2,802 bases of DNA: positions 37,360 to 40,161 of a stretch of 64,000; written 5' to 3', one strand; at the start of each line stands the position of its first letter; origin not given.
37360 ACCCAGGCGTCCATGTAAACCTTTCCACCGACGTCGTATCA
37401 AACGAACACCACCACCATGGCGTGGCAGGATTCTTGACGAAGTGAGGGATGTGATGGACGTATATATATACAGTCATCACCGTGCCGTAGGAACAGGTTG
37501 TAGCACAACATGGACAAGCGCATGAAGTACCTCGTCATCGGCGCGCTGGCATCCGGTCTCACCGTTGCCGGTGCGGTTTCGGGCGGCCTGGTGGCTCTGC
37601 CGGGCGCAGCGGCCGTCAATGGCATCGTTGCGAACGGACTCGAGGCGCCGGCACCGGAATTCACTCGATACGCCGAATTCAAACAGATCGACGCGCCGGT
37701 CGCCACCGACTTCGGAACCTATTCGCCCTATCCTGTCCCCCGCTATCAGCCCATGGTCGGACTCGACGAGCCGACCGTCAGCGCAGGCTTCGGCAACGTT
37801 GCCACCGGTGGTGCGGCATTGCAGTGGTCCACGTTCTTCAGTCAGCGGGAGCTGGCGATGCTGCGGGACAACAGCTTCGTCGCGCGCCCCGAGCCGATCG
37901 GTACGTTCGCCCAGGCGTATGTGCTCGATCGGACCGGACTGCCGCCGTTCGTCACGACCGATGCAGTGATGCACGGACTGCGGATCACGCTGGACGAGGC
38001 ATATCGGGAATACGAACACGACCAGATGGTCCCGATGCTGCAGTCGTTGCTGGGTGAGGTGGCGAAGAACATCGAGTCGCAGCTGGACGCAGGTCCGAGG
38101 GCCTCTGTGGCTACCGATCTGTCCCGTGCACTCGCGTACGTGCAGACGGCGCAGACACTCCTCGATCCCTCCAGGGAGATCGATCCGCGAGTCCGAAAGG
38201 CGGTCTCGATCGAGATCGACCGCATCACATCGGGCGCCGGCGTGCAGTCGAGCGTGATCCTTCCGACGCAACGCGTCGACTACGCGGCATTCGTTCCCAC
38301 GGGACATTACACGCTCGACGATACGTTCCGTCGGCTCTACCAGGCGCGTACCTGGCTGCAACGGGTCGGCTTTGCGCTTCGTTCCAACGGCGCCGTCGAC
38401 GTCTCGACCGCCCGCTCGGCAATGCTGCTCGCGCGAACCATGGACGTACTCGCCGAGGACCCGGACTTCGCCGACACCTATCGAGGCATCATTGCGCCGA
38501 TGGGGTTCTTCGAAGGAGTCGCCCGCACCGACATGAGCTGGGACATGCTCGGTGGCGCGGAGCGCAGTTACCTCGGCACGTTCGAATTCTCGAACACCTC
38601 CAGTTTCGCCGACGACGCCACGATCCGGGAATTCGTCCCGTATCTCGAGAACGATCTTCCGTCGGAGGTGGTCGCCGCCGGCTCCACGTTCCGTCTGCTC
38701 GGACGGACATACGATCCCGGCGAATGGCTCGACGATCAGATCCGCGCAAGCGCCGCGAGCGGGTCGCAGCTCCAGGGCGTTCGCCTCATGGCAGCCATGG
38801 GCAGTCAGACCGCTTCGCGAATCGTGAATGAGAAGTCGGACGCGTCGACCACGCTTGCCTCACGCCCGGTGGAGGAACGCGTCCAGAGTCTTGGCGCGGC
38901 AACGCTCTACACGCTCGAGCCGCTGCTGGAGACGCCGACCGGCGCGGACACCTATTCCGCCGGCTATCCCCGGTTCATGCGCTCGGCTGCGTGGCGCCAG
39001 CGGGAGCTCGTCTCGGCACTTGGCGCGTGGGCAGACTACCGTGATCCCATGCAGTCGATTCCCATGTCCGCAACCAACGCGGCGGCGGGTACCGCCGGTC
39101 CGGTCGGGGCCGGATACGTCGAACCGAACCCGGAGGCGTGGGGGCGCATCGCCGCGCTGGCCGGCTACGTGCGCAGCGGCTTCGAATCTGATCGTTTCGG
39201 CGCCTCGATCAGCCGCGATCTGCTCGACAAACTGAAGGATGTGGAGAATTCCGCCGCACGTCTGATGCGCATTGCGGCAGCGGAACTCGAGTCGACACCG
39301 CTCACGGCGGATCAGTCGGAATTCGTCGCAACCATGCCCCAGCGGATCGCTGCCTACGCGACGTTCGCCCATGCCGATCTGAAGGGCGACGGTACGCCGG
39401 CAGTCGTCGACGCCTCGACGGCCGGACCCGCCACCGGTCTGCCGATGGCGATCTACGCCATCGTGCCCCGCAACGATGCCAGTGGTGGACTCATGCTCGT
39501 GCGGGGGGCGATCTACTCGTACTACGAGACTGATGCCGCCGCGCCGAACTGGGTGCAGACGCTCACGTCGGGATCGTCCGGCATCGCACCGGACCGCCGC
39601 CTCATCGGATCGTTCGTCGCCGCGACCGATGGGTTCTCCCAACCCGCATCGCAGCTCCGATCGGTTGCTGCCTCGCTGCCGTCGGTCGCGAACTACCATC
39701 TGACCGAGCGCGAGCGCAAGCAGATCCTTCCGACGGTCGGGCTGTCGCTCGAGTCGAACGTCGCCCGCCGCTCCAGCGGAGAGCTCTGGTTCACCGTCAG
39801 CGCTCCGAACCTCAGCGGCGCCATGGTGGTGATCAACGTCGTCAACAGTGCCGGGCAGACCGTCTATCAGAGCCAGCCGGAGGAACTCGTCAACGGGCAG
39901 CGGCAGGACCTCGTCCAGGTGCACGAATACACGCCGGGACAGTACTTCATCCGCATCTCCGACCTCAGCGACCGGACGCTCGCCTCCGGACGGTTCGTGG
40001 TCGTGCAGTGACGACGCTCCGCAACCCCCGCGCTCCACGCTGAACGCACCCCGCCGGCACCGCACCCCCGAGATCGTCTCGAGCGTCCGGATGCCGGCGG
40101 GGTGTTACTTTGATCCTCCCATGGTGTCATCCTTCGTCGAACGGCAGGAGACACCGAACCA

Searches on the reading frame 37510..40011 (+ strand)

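Call 51: search_protein_families(library=pfam, proteins=[window:37510-40011:+], max_evalue=0.0001)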
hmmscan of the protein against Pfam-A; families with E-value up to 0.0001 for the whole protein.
window:37510-40011:+ (833 aa): 1 family
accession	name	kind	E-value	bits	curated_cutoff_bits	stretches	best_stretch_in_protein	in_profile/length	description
PF11369.13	DUF3160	-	3.2e-67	227.9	25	1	112-674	2-603/632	Protein of unknown function (DUF3160)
